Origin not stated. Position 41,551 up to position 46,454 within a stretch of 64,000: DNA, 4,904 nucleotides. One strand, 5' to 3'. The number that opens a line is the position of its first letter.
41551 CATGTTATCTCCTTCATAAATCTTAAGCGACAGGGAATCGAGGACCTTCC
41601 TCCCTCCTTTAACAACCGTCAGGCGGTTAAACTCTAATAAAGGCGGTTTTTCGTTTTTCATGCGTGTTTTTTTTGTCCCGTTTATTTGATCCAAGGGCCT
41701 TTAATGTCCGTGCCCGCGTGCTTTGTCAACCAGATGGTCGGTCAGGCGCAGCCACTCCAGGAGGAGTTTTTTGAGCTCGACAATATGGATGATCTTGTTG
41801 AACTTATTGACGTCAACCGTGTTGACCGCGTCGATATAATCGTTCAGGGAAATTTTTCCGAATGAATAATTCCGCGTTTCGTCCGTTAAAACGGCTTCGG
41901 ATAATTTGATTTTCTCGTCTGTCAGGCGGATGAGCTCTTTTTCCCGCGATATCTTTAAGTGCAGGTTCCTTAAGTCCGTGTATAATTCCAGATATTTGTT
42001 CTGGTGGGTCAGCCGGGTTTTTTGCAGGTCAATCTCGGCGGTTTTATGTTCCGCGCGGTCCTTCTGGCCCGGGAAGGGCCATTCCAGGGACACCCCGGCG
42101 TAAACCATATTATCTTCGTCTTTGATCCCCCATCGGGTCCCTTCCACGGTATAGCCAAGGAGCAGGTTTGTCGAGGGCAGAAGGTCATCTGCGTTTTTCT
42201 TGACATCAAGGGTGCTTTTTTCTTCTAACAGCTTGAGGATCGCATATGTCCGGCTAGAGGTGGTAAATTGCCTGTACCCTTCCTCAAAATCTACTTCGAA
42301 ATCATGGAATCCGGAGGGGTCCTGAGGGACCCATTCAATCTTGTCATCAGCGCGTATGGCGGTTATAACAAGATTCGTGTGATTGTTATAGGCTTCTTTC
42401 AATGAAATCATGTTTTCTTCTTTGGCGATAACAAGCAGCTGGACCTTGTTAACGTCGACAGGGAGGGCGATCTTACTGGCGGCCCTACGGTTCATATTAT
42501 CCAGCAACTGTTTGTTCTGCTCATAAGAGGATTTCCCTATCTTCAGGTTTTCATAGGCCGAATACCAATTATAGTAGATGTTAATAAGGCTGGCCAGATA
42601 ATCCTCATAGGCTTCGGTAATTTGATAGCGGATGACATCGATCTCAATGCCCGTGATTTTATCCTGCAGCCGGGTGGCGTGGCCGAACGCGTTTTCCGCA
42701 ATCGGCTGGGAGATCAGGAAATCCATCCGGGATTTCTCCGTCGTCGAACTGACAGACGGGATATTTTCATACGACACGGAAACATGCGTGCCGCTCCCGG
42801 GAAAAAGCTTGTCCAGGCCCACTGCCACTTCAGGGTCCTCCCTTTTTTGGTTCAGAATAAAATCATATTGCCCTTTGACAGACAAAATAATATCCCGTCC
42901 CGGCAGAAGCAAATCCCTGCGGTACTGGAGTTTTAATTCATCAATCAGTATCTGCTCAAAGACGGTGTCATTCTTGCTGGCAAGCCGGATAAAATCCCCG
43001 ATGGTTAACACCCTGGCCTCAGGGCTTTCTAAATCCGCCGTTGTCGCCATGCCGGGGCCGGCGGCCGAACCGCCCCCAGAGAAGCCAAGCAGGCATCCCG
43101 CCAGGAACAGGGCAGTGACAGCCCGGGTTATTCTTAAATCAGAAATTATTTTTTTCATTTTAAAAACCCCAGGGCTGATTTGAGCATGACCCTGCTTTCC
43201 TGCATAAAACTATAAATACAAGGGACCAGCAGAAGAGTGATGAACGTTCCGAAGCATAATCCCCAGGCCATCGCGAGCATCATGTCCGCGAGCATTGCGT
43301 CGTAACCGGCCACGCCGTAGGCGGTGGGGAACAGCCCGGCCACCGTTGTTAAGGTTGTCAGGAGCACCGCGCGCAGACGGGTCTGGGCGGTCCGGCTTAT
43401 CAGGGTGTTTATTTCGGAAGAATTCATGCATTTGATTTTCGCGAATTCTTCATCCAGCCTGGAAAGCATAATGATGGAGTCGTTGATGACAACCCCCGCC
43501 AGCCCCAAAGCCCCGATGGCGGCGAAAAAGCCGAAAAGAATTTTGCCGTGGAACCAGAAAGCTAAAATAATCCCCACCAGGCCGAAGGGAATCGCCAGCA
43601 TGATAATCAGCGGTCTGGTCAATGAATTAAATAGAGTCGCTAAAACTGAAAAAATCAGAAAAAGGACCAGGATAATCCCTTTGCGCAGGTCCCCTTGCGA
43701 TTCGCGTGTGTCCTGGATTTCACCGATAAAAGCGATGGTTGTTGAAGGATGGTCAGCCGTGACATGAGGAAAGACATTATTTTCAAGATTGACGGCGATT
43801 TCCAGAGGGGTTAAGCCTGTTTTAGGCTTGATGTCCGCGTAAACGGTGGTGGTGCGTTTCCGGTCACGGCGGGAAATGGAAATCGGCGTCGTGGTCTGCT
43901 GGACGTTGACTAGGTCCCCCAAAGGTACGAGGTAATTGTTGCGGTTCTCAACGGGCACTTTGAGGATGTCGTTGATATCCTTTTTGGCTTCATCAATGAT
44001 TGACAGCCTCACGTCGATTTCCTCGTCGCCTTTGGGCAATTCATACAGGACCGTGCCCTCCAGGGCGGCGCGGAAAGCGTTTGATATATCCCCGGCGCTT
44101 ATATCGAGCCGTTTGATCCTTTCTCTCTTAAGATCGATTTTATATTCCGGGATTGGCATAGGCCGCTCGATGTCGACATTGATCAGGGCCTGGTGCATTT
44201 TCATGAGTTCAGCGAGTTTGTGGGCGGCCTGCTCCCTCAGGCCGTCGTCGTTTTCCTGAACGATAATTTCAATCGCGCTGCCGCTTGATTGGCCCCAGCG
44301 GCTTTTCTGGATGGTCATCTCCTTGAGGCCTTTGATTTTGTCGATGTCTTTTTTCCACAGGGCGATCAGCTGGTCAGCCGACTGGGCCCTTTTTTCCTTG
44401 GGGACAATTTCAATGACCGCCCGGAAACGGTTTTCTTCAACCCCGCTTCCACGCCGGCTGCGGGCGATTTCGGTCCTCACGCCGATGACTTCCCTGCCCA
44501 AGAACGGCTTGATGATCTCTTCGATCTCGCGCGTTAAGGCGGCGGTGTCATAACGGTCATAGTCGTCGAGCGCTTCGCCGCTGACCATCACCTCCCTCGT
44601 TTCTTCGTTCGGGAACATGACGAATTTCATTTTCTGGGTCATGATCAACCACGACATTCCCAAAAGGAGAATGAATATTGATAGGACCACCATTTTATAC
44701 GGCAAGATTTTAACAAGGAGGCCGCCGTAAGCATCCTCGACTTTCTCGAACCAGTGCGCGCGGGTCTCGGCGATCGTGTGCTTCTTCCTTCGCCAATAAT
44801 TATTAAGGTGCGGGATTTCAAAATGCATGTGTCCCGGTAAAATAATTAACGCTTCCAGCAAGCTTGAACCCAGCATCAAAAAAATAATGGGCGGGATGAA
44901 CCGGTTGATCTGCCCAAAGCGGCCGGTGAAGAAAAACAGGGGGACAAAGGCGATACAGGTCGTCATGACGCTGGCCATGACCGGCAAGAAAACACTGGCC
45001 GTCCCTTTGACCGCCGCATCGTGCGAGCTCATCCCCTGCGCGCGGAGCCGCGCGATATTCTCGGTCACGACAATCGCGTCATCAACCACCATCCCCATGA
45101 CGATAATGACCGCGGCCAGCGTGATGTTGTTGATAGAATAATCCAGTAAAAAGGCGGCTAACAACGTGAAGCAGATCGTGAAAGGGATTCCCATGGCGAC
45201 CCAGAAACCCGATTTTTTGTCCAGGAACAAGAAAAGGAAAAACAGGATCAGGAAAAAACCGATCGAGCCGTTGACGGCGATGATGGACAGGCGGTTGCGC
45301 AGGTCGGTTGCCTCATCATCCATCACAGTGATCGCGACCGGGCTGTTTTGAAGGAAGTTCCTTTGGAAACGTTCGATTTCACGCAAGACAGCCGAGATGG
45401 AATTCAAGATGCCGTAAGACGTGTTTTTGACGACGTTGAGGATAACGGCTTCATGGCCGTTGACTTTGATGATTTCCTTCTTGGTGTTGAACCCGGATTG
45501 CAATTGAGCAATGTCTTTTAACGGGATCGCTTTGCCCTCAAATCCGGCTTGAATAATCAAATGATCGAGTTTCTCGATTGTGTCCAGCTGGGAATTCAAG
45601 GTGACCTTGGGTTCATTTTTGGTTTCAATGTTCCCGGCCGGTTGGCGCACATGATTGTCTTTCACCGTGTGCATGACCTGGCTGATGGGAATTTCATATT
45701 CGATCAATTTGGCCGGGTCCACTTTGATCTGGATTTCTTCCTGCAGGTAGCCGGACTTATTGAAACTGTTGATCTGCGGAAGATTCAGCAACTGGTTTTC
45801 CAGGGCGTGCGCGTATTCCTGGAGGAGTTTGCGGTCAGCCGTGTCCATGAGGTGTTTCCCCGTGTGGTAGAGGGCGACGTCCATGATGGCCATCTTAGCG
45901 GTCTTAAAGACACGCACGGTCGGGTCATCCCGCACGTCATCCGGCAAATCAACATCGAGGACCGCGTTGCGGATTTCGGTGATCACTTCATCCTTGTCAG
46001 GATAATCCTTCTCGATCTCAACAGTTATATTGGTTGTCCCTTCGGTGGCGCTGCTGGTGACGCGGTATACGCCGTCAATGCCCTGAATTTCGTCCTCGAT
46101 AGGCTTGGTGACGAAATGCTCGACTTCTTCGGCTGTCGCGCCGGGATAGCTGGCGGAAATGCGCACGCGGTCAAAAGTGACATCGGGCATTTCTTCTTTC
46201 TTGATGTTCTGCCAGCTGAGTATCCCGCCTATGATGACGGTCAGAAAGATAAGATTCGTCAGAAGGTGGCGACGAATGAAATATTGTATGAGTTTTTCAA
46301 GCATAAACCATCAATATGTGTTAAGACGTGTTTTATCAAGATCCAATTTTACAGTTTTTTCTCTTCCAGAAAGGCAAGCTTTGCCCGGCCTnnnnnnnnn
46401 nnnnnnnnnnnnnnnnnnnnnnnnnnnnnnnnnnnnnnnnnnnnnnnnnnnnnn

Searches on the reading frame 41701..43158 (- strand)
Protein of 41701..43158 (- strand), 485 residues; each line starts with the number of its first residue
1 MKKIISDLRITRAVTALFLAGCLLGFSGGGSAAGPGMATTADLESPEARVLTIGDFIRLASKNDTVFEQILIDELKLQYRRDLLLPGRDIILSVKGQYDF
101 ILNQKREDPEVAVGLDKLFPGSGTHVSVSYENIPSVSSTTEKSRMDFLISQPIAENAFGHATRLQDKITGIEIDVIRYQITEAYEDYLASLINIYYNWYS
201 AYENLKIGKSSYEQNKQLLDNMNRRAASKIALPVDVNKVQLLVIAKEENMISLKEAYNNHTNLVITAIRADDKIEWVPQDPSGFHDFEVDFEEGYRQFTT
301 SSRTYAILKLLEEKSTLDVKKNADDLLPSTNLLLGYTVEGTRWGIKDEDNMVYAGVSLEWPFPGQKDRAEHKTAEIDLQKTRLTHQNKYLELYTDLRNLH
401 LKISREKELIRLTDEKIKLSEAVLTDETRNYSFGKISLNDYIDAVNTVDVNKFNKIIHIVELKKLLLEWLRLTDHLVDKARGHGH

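Call 38: search_protein_families(library=pfam, proteins=[window:41701-43158:-], max_evalue=0.00001)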
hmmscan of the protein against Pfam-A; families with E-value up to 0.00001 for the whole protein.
window:41701-43158:- (485 aa): 1 family
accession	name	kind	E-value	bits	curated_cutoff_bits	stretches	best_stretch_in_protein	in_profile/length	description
PF02321.23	OEP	-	2.8e-21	76.6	22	1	300-473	10-186/187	Outer membrane efflux protein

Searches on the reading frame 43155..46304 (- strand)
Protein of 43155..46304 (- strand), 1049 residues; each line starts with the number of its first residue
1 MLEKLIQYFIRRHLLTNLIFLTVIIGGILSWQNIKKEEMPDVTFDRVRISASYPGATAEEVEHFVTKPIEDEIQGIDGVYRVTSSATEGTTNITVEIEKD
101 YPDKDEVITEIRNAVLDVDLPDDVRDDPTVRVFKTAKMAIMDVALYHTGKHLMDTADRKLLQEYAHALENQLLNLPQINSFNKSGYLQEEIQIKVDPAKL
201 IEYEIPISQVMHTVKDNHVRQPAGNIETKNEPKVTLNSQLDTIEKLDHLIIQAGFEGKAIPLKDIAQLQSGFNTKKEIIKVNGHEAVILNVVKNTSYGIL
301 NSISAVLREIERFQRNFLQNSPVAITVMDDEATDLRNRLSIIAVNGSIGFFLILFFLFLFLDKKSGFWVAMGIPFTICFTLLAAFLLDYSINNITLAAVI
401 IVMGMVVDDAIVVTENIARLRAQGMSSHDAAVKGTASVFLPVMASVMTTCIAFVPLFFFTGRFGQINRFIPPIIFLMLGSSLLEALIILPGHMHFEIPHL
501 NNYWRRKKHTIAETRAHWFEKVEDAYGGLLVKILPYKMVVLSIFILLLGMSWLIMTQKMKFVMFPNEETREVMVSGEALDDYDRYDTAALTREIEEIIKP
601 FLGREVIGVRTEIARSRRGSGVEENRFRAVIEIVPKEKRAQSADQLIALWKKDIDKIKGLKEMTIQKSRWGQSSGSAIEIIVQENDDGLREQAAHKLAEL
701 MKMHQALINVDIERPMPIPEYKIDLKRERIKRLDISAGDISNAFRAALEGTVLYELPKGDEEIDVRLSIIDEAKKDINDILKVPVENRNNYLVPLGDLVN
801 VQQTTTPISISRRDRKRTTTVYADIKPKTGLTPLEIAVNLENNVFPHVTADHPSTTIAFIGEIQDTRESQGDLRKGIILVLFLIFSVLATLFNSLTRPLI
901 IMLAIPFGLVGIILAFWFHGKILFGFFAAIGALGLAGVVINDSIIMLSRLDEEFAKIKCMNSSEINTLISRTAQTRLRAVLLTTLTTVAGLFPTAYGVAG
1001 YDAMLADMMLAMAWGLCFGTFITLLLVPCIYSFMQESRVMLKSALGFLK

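Call 38: search_protein_families(library=pfam, proteins=[window:43155-46304:-], max_evalue=0.00001)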
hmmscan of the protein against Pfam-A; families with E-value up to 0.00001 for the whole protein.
window:43155-46304:- (1049 aa): 2 families
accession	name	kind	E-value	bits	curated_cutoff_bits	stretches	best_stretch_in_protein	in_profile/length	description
PF00873.25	ACR_tran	-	6e-157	524.6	28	1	6-1034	2-1020/1021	AcrB/AcrD/AcrF family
PF02355.23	SecD_SecF_C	-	3.6e-09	36.7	20.5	0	899-1035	58-187/189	Protein export membrane protein SecD/SecF, C-terminal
